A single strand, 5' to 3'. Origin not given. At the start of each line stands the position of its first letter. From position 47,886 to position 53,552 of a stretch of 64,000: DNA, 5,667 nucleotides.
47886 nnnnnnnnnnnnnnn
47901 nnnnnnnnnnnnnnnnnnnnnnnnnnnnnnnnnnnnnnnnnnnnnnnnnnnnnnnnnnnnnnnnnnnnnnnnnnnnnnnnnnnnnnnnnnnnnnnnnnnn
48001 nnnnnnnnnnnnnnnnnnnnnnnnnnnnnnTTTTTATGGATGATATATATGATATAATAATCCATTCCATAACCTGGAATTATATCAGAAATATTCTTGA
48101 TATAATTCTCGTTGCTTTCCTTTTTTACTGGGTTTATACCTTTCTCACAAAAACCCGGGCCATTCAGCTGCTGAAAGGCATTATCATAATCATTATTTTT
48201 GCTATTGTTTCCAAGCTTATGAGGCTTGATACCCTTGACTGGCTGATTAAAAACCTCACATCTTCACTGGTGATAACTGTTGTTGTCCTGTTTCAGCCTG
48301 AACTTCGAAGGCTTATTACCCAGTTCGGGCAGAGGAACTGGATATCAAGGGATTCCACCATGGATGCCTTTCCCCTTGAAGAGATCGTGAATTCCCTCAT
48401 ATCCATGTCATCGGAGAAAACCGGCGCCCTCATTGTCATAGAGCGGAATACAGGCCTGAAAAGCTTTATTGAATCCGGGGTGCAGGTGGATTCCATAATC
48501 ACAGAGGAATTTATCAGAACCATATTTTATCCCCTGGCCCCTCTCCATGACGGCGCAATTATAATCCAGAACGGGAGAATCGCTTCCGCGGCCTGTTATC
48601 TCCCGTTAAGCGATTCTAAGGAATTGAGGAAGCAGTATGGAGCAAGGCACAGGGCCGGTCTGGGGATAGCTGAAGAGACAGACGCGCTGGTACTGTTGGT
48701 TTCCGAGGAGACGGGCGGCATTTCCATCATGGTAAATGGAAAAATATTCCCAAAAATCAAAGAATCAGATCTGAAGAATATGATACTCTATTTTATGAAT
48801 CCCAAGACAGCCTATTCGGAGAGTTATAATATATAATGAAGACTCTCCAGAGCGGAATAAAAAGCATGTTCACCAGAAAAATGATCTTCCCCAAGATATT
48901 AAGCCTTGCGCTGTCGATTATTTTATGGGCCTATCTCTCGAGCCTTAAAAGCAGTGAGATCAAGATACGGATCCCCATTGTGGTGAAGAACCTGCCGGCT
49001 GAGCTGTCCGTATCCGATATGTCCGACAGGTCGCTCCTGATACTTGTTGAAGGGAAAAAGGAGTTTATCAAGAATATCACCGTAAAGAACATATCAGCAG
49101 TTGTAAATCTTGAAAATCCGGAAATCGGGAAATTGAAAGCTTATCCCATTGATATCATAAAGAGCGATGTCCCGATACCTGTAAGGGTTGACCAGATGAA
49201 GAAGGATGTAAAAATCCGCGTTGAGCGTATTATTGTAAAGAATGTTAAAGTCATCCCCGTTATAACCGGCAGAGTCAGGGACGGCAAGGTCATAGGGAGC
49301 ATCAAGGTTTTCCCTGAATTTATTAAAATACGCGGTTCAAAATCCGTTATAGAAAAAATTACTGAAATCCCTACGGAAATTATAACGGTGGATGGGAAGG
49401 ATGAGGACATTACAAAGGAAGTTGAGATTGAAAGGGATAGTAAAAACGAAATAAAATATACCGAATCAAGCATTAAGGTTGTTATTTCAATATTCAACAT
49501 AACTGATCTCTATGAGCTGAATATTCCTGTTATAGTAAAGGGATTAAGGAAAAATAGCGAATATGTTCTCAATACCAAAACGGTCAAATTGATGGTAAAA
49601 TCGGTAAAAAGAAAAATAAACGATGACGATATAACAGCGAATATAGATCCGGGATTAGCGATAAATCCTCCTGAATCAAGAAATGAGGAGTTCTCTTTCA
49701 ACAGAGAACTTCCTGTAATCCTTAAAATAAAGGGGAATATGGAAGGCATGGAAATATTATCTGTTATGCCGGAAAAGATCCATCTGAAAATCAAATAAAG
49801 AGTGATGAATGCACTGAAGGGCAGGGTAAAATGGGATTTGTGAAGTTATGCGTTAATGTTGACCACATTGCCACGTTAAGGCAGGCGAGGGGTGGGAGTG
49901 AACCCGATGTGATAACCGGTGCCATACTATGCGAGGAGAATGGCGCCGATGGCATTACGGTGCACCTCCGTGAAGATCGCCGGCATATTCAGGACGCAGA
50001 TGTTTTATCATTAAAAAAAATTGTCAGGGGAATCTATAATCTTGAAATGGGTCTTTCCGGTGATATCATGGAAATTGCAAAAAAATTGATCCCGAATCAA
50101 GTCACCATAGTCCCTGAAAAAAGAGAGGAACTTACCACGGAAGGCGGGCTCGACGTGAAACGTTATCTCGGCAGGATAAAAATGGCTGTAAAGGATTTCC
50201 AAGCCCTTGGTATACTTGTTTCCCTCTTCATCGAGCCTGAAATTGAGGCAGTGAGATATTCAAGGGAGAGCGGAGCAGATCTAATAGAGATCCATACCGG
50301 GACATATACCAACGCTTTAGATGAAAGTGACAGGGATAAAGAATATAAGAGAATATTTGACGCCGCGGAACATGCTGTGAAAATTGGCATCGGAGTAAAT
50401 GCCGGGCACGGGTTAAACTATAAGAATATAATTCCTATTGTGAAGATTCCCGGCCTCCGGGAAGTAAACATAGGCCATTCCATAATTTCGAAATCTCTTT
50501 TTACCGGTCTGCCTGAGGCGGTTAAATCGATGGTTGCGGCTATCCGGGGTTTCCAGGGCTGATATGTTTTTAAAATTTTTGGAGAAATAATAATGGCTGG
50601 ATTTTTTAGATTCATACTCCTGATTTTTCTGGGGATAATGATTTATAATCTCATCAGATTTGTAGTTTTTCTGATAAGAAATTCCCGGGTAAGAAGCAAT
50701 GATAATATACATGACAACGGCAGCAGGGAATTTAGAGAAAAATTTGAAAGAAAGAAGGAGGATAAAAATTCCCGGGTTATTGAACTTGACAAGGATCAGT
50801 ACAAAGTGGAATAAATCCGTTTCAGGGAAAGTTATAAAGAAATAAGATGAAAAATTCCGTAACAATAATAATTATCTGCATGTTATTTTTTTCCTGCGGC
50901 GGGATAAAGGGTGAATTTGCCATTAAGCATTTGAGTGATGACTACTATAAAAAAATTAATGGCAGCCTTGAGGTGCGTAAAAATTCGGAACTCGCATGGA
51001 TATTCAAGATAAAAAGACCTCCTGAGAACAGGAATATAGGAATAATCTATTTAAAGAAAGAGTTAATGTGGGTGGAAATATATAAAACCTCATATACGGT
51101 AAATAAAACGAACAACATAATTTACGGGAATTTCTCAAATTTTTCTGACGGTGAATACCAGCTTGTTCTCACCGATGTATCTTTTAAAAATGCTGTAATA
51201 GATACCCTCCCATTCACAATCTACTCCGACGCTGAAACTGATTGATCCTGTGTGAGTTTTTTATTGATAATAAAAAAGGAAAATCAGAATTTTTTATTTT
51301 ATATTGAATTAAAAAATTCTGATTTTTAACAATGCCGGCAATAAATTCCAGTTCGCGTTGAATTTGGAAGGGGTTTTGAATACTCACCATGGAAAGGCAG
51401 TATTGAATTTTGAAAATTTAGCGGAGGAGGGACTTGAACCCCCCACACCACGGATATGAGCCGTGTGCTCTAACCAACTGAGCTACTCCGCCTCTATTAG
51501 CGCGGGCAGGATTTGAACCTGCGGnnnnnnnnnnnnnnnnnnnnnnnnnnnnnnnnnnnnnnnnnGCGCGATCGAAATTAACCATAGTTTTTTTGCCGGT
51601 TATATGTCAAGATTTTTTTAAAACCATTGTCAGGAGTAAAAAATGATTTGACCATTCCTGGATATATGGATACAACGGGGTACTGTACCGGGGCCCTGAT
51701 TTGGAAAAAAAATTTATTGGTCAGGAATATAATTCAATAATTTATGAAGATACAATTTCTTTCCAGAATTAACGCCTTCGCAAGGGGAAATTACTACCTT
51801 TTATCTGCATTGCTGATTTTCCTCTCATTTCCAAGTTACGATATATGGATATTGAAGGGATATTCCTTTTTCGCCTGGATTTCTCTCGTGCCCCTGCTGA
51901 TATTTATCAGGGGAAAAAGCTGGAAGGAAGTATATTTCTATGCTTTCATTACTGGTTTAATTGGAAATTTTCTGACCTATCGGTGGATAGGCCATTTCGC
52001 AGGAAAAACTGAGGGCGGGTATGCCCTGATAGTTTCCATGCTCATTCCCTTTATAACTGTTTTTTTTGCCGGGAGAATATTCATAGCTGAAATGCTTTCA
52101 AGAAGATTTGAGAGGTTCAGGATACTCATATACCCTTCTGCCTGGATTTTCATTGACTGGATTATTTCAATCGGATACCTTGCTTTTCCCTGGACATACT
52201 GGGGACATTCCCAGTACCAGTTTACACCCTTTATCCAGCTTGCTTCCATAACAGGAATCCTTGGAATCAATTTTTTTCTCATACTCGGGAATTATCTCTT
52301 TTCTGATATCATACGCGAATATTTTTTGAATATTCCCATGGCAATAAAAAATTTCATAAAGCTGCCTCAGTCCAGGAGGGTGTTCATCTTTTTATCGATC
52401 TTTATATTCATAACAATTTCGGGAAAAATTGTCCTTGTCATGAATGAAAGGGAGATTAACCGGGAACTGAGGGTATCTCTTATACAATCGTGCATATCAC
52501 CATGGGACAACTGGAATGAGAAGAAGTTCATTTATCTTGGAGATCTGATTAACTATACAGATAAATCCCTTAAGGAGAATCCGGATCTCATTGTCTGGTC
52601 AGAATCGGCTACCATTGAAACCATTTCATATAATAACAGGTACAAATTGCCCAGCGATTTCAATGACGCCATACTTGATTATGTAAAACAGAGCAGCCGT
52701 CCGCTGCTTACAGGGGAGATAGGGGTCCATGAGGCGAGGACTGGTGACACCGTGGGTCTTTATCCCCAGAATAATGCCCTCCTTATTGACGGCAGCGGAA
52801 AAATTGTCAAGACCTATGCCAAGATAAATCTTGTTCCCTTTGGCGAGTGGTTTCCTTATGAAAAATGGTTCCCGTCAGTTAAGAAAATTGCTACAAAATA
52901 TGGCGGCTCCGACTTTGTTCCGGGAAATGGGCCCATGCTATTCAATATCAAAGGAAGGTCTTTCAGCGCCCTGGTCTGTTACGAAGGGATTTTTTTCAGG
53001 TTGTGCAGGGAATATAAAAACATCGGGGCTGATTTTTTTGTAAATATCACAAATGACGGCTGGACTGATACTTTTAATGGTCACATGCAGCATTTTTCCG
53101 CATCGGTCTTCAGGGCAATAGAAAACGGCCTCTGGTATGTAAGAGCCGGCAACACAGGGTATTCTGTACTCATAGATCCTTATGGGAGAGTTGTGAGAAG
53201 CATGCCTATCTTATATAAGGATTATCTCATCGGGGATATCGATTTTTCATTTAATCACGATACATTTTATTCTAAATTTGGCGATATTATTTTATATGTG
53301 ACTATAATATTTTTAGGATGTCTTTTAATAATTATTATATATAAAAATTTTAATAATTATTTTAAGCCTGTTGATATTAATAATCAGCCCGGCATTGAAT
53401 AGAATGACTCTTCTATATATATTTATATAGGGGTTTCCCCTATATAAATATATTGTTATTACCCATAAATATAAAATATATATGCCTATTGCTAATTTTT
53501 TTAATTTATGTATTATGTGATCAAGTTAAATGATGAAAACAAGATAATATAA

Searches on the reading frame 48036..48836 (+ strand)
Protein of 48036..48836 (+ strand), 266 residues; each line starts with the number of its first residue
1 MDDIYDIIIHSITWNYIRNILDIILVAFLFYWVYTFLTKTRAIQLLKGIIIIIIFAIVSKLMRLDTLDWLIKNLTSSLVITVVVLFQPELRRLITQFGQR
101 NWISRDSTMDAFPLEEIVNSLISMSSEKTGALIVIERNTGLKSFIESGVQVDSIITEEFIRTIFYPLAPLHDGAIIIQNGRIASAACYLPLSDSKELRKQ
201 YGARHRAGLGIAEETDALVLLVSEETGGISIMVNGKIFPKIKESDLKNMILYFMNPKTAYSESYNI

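Call 67: search_protein_families(library=pfam, proteins=[window:48036-48836:+], max_evalue=0.000001)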
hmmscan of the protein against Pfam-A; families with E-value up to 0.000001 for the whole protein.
window:48036-48836:+ (266 aa): 2 families
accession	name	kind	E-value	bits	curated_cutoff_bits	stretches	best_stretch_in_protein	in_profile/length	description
PF02457.21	DAC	-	2.1e-42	143.9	27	1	120-237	3-119/119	DisA bacterial checkpoint controller nucleotide-binding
PF19293.4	CdaA_N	-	1.5e-11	44.7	23.8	1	17-89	7-80/81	CdaA N-terminal transmembrane domain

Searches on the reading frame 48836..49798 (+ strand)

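Call 67: search_protein_families(library=pfam, proteins=[window:48836-49798:+], max_evalue=0.000001)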
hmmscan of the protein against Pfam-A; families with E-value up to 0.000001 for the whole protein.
window:48836-49798:+ (320 aa): 1 family
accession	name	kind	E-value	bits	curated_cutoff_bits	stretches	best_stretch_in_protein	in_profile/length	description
PF07949.17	YbbR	-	2.2e-09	38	22.3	1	137-217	1-81/81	YbbR-like protein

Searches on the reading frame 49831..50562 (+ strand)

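Call 67: search_protein_families(library=pfam, proteins=[window:49831-50562:+], max_evalue=0.000001)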
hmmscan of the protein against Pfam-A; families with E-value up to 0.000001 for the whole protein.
window:49831-50562:+ (243 aa): 1 family
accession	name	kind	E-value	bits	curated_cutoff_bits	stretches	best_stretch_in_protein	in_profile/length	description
PF03740.19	PdxJ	-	1.4e-93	312.8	24.5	1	5-238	1-234/234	Pyridoxal phosphate biosynthesis protein PdxJ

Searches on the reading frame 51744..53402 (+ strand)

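Call 67: search_protein_families(library=pfam, proteins=[window:51744-53402:+], max_evalue=0.000001)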
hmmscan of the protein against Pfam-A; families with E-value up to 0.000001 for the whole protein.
window:51744-53402:+ (552 aa): 2 families
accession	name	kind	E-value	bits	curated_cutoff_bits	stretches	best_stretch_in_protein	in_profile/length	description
PF20154.4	LNT_N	-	6.4e-28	98.4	27.1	1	21-184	1-158/159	Apolipoprotein N-acyltransferase N-terminal domain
PF00795.27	CN_hydrolase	-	1.6e-18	67.4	23.2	1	326-502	80-249/256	Carbon-nitrogen hydrolase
